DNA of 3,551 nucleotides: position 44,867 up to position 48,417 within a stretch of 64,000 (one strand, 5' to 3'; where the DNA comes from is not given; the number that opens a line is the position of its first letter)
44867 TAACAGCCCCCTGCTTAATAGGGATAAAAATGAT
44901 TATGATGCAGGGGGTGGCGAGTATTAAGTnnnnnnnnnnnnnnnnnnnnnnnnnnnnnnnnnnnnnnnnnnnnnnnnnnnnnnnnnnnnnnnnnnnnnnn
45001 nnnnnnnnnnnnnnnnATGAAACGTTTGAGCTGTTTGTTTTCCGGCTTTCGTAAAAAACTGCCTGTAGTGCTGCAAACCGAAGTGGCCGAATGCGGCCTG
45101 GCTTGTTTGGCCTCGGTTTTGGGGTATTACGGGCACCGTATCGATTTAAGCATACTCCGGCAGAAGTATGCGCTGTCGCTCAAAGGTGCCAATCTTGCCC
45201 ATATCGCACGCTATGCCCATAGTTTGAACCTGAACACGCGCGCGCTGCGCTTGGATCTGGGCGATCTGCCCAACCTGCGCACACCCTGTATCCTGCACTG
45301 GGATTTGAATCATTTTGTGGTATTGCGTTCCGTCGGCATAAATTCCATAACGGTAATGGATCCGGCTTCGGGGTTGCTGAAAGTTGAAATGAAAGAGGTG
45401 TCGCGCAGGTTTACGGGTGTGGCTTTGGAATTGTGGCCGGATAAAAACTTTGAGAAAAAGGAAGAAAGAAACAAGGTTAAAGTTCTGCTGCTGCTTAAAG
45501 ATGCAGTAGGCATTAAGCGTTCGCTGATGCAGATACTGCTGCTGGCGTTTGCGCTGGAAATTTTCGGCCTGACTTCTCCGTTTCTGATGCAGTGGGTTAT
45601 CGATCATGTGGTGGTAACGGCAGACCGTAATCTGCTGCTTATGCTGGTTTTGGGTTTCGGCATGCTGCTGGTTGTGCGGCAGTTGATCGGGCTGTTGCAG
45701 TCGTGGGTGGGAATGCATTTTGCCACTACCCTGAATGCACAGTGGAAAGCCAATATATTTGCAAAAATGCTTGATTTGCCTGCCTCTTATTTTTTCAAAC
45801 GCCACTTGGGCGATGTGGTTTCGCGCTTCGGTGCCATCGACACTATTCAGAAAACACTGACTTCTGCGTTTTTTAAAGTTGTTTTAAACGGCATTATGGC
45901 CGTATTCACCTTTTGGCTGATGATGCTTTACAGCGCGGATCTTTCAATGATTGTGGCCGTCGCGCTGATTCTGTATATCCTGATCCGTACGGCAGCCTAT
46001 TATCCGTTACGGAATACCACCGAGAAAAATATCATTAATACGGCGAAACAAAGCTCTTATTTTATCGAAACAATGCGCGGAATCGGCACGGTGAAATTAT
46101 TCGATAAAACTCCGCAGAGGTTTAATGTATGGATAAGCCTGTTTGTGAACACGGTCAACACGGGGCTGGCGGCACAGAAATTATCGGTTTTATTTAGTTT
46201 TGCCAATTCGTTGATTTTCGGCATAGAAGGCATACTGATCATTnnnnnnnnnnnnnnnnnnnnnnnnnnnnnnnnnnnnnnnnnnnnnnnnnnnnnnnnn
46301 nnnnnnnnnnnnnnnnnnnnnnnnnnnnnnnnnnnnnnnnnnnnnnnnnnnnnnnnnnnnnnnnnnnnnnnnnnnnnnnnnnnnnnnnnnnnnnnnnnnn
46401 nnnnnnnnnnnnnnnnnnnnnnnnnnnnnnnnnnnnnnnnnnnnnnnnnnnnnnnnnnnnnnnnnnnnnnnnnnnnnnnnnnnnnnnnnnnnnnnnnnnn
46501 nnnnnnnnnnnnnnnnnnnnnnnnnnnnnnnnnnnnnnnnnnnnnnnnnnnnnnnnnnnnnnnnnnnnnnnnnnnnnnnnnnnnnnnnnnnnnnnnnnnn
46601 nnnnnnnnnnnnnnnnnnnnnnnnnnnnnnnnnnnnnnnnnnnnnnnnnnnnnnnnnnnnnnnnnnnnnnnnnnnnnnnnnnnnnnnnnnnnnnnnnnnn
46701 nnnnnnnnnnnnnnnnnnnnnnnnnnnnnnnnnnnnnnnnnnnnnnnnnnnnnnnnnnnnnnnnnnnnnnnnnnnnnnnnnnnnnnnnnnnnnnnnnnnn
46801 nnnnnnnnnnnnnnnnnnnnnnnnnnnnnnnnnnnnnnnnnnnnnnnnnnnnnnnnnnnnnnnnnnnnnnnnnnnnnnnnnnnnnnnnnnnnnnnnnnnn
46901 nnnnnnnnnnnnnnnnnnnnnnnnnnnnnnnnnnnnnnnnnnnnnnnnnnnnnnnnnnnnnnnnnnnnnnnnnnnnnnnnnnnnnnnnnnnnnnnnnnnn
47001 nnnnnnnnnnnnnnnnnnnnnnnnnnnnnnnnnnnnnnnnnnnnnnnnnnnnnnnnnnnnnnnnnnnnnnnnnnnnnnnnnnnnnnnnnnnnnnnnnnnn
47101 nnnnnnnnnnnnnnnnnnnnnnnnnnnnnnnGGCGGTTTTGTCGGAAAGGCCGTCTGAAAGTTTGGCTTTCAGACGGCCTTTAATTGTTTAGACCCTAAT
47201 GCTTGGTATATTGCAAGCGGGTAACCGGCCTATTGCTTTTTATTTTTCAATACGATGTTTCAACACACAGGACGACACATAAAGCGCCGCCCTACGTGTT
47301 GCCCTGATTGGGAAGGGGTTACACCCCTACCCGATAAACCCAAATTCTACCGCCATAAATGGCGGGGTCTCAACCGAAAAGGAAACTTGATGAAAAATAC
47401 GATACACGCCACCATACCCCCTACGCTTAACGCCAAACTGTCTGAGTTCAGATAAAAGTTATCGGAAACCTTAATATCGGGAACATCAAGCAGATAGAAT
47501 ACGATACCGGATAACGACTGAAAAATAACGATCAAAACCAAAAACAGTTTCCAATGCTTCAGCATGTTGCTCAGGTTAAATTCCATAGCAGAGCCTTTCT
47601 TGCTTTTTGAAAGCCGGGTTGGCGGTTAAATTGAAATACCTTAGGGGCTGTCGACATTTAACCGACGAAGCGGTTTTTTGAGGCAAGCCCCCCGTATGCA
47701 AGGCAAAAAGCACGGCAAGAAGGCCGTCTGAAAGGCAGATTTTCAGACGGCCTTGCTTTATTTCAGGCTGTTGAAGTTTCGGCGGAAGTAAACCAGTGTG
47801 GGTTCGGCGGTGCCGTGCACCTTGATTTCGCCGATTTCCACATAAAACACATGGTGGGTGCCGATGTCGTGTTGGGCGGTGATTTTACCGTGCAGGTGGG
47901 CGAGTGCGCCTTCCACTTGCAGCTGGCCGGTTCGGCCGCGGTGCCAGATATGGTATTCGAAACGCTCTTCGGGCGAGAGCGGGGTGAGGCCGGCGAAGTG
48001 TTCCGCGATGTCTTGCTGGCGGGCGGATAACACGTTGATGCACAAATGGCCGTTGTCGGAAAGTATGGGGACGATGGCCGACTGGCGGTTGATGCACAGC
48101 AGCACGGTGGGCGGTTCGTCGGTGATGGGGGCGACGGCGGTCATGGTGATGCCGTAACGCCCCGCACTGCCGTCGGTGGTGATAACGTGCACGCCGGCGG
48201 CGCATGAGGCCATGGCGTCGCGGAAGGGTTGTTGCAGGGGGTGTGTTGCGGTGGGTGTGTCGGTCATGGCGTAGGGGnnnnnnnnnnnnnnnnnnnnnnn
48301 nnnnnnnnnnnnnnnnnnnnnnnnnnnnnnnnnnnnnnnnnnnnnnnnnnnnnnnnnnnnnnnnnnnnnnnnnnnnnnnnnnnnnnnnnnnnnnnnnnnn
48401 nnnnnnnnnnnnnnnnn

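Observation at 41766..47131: Two CvaB-like exporters whose 3' ~870 bp are nucleotide-identical while the peptidase/TM halves are diverged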

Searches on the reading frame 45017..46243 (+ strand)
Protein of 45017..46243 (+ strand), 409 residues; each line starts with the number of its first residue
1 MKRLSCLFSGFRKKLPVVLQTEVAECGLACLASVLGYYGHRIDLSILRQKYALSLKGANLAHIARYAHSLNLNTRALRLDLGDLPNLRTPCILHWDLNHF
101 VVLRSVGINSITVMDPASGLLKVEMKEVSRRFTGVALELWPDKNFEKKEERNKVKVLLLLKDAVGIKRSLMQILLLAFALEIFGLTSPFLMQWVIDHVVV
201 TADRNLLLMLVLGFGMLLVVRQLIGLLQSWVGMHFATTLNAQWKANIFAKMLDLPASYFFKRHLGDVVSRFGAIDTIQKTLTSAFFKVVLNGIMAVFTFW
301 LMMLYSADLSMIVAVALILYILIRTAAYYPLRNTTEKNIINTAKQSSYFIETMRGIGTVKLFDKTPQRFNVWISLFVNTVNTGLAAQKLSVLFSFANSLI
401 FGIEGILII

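Call 11: find_related_loci(query=window:45017-46243:+, collection=genome_contigs, flank=10000)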
Query window:45017-46243:+ (409 aa) in genome_contigs; peptide patterns used: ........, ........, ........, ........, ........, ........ (x = any residue, [..] = any of these).
599 stretches matched a pattern (row limit reached: there are more); 590 encode a relative of the query (tblastn E <= 1e-3); the best 80 are kept; 80 distinct loci.
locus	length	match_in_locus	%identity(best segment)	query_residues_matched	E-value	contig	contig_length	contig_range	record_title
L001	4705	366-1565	67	10-409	0e+0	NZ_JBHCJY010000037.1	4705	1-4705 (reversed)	MAG: Neisseria sp. isolate Z2-81_MAG_16 Z2-81__30513, whole genome shotgun sequence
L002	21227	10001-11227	64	1-409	9e-175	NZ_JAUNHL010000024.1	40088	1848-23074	MAG: Neisseria sp. isolate S28M_Sa_33 NODE_296_length_40088_cov_42.853121, whole genome shotgun sequence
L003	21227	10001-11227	64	1-409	7e-174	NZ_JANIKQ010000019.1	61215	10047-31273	Neisseria dentiae strain 1292RC1 21462_28_19, whole genome shotgun sequence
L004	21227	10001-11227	55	1-409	3e-152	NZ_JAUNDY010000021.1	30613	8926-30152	MAG: Moraxella sp. isolate S24M_Sa_18 NODE_490_length_30613_cov_42.185156, whole genome shotgun sequence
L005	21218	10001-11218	52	1-409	3e-147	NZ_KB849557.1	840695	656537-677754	Acinetobacter venetianus RAG-1 = CIP 110063 acLse-supercont1.2, whole genome shotgun sequence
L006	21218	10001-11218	53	1-409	4e-140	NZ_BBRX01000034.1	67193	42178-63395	Acinetobacter rudis strain DSM 24031, whole genome shotgun sequence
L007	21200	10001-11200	51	10-409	2e-135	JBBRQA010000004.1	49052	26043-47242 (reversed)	MAG: Burkholderiales bacterium isolate metawrap_la1_111 W_la1_111_k141_1234258L_49052_cov_13.2197, whole genome shotgun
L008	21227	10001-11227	50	1-409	1e-131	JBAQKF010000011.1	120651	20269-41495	MAG: Usitatibacter sp. isolate MFD06153_ilm_asm_bin19 k127_63735, whole genome shotgun sequence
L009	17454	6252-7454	49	8-409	9e-131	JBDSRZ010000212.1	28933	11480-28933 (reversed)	MAG: Usitatibacter sp. isolate cluster1_bin.522 k127_10504558, whole genome shotgun sequence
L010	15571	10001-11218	51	4-409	4e-130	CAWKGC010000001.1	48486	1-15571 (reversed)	MAG: uncultured beta proteobacterium isolate MFD02979.bin.2.196 genome assembly, contig: contig_106505, whole genome sho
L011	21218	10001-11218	50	4-409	6e-130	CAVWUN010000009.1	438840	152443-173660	MAG: uncultured beta proteobacterium isolate MFD06714.bin.2.42 genome assembly, contig: contig_34877, whole genome shotg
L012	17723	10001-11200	52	10-409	6e-130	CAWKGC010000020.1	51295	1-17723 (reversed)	MAG: uncultured beta proteobacterium isolate MFD02979.bin.2.196 genome assembly, contig: contig_41981, whole genome shot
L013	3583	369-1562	49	12-409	6e-133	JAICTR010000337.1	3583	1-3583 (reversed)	MAG: Burkholderiales bacterium isolate GZL_ISSM_2_bin.18 k141_1949008_length_3583_cov_8.0000, whole genome shotgun seque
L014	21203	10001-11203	50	8-409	1e-128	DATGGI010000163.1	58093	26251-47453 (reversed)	MAG TPA_asm: Usitatibacter sp. isolate SMAG_U9750 k141_1606015, whole genome shotgun sequence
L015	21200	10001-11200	50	10-409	1e-127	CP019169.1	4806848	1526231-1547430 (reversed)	Betaproteobacteria bacterium GR16-43 chromosome, complete genome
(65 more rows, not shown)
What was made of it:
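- Tried and rejected: The GTDB genome scan gave a best hit of 67% (call 11).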

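Call 14: find_homologous_proteins(query=window:45017-46243:+, max_evalue=1e-50)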
Query window:45017-46243:+ (409 aa): 3959 proteins with E <= 1e-50 among 8000 candidates; the best 120 are listed.
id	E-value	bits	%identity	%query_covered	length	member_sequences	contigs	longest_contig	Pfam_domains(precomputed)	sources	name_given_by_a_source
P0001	1.7e-262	888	100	100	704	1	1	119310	PF00005.34,PF03412.22,PF02463.26,PF00664.29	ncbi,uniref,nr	ncbi:peptidase domain-containing ABC transporter [Neisseria sp.]|uniref:peptidase domain-containing 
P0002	2.1e-186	638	70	100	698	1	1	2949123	PF00005.34,PF03412.22,PF02463.26,PF00664.29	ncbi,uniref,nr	ncbi:peptidase domain-containing ABC transporter [Uruburuella testudinis]|uniref:Peptidase domain-co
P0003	3.6e-186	637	70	100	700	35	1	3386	PF00005.34,PF03193.23,PF03412.22,PF02463.26,PF00664.29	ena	-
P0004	6.8e-185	633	69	100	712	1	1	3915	PF00005.34,PF03412.22,PF02463.26,PF00664.29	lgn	-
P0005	3.5e-184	631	71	100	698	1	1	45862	PF00005.34,PF03412.22,PF02463.26,PF00664.29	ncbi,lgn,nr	ncbi:MAG: peptidase domain-containing ABC transporter [Neisseria sp.]|nr:peptidase domain-containing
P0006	1.8e-182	625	69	100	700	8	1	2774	PF00005.34,PF03193.23,PF03412.22,PF02463.26,PF00664.29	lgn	-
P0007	6.3e-181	620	69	100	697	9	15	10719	PF00005.34,PF03412.22,PF02463.26,PF00664.29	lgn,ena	-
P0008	6.5e-178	610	67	100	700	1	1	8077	PF00005.34,PF03412.22,PF02463.26,PF00664.29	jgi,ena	-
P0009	1.0e-177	609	67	100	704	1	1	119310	PF00005.34,PF03412.22,PF02463.26,PF00664.29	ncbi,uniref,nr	ncbi:peptidase domain-containing ABC transporter [Neisseria sp.]|uniref:peptidase domain-containing 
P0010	1.0e-177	609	67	100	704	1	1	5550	PF00005.34,PF03412.22,PF02463.26,PF00664.29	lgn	-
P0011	3.8e-177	607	67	100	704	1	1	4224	PF00005.34,PF03412.22,PF02463.26,PF00664.29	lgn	-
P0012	1.5e-176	605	67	98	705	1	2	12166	PF00005.34,PF03412.22,PF02463.26,PF00664.29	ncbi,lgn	-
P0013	1.5e-176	605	67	98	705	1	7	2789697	PF00005.34,PF03412.22,PF02463.26,PF00664.29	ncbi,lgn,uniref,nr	ncbi:ABC transporter ATP-binding protein [Neisseria dentiae]|uniref:Cyclolysin secretion/processing 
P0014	1.8e-176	605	67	100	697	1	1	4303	PF00005.34,PF03412.22,PF02463.26,PF00664.29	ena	-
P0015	2.3e-176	605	66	100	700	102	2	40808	PF00005.34,PF03412.22,PF02463.26,PF00664.29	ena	-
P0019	4.3e-176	604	66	100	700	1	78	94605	PF00005.34,PF03412.22,PF02463.26,PF00664.29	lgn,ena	-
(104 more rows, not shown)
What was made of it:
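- Tried and rejected: The 5.8-billion-cluster protein search gave a best of 71% apart from ABC2 itself (call 14).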

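Call 16: find_encoding_contigs(protein=P0010, flank=10000, max_places=6)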
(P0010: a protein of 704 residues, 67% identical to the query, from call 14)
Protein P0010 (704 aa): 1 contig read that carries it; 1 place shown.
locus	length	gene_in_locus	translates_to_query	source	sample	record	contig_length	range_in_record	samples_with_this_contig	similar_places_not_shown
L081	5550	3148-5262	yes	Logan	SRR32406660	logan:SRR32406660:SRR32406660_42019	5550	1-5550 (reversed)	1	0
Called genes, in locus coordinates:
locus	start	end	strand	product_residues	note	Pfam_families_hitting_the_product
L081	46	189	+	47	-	-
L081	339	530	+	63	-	-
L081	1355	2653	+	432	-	PF25917:BSH_RND (faint), PF25919:BSH_CusB (faint), PF25994:HH_AprE (weak), PF26002:Beta-barrel_AprE (faint)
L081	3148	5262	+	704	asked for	PF03412:Peptidase_C39, PF02463:SMC_N, PF00664:ABC_membrane, PF00005:ABC_tran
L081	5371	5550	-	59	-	?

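Call 17: find_encoding_contigs(protein=P0001, flank=10000, max_places=6)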
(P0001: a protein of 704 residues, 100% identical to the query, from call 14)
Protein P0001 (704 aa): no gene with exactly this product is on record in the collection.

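Call 21: find_encoding_contigs(protein=P0019, flank=8000, max_places=5)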
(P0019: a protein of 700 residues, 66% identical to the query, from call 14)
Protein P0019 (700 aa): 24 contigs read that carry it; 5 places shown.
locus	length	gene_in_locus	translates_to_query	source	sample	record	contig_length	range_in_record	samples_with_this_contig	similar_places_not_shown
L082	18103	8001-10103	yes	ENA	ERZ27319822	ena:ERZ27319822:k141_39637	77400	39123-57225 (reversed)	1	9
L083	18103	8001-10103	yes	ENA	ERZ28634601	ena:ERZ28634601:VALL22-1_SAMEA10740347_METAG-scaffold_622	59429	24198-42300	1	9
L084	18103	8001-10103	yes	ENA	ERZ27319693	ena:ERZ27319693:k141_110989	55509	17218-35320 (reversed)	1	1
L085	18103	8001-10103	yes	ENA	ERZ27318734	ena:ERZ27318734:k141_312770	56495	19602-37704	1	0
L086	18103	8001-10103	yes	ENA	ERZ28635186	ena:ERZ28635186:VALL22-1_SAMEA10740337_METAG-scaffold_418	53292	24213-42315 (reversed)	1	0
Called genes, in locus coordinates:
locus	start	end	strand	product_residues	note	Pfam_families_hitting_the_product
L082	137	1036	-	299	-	PF00483:NTP_transferase, PF12804:NTP_transf_3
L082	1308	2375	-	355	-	PF00106:adh_short (faint), PF01073:3Beta_HSD, PF01370:Epimerase, PF02719:Polysacc_synt_2, PF04321:RmlD_sub_bind, PF16363:GDP_Man_Dehyd, PF07993:NAD_binding_4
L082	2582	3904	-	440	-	PF02321:OEP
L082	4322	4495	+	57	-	-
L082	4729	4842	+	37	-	-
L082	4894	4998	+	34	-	-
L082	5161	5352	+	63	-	-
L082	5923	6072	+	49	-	-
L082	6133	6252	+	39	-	-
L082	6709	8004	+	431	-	PF25917:BSH_RND (faint), PF25919:BSH_CusB (weak), PF26002:Beta-barrel_AprE (faint)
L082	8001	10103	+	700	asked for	PF03412:Peptidase_C39, PF02463:SMC_N, PF00664:ABC_membrane, PF00005:ABC_tran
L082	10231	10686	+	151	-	PF16732:ComP_DUS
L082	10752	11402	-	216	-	PF00005:ABC_tran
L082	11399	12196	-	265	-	PF01061:ABC2_membrane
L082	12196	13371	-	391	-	-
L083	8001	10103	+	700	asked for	PF03412:Peptidase_C39, PF02463:SMC_N, PF00664:ABC_membrane, PF00005:ABC_tran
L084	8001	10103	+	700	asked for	PF03412:Peptidase_C39, PF02463:SMC_N, PF00664:ABC_membrane, PF00005:ABC_tran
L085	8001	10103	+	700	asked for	PF03412:Peptidase_C39, PF02463:SMC_N, PF00664:ABC_membrane, PF00005:ABC_tran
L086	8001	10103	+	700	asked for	PF03412:Peptidase_C39, PF02463:SMC_N, PF00664:ABC_membrane, PF00005:ABC_tran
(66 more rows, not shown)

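Call 22: find_encoding_contigs(protein=P0014, flank=8000, max_places=3)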
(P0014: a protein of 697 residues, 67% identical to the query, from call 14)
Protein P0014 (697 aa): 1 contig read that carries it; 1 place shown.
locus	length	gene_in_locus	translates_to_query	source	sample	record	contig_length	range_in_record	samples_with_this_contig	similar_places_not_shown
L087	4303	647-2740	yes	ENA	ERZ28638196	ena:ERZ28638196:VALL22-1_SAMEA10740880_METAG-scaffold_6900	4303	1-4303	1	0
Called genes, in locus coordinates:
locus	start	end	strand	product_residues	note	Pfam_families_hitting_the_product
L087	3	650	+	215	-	?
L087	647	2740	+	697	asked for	PF03412:Peptidase_C39, PF02463:SMC_N (weak), PF00664:ABC_membrane, PF00005:ABC_tran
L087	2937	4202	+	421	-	PF25994:HH_AprE (weak), PF17876:CSD2 (weak), PF26002:Beta-barrel_AprE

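Call 50: list_cluster_members(proteins=[P0001, P0009, P0121])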
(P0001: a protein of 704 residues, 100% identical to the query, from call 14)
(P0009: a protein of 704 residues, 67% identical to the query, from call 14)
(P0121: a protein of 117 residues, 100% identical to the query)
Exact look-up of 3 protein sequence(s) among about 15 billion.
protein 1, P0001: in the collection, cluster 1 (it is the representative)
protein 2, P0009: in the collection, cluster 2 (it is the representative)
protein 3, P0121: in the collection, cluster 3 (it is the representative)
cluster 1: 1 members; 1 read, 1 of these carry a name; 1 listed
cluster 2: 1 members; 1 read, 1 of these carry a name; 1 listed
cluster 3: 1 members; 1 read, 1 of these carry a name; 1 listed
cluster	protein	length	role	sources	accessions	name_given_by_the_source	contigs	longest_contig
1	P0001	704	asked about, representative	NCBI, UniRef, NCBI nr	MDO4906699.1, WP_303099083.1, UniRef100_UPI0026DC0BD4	peptidase domain-containing ABC transporter [Neisseria sp.] | peptidase domain-containing ABC transporter n=1 Tax=Neisseria sp. TaxID=192066 ...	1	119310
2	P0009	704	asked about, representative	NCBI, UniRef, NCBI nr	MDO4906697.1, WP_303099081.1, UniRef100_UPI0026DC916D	peptidase domain-containing ABC transporter [Neisseria sp.] | peptidase domain-containing ABC transporter n=1 Tax=Neisseria sp. TaxID=192066 ...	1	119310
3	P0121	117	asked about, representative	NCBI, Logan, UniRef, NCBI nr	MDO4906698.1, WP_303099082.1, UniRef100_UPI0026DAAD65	hypothetical protein [Neisseria sp.] | hypothetical protein n=1 Tax=Neisseria sp. TaxID=192066 RepID=UPI0026DAAD65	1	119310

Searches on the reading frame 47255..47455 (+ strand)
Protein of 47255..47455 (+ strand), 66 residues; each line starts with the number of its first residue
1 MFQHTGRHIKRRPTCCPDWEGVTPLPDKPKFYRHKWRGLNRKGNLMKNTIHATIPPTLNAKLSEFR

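Call 39: search_protein_families(library=pfam, proteins=[window:47255-47455:+])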
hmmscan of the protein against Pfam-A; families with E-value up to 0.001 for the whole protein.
window:47255-47455:+ (66 aa): 0 families

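Call 49: find_encoding_contigs(protein=window:47255-47455:+, flank=5000, max_places=5)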
Protein window:47255-47455:+ (66 aa): no gene with exactly this product is on record in the collection.

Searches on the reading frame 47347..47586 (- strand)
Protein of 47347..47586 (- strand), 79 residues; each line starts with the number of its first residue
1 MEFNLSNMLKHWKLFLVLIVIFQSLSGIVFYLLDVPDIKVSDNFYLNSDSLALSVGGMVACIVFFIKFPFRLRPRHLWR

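Call 30: find_encoding_contigs(protein=window:47347-47586:-, flank=10000, max_places=10)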
Protein window:47347-47586:- (79 aa): no gene with exactly this product is on record in the collection.
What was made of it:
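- The R>tail2 junction was not recovered independently (calls 30, 49).
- Tried and rejected: Neither is on record (calls 30, 49).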

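Call 39: search_protein_families(library=pfam, proteins=[window:47347-47586:-])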
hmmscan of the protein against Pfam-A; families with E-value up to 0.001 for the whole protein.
window:47347-47586:- (79 aa): 0 families

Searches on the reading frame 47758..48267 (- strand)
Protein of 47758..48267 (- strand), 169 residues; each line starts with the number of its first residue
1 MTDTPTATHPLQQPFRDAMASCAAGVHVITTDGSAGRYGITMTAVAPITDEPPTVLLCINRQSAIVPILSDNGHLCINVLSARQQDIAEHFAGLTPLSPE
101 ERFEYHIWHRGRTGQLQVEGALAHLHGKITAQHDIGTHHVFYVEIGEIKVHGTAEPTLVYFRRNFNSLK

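Call 7: search_protein_families(library=pfam, proteins=[window:47758-48267:-])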
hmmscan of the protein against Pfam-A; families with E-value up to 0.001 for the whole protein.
window:47758-48267:- (169 aa): 1 family
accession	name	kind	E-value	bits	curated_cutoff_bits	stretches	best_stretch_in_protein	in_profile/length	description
PF01613.24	Flavin_Reduct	-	1.5e-38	132.8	27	1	19-168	1-152/153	Flavin reductase like domain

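Call 29: find_encoding_contigs(protein=window:47758-48267:-, flank=10000, max_places=10)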
Protein window:47758-48267:- (169 aa): 1 contig read that carries it; 1 place shown.
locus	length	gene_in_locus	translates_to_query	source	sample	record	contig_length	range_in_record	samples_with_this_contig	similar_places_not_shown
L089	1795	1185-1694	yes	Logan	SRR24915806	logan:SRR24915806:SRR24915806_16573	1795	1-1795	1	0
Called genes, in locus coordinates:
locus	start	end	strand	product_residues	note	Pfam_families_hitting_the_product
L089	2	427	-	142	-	?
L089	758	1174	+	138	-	PF22381:Staph_reg_Sar_Rot (weak), PF01047:MarR, PF12802:MarR_2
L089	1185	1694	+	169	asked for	PF01613:Flavin_Reduct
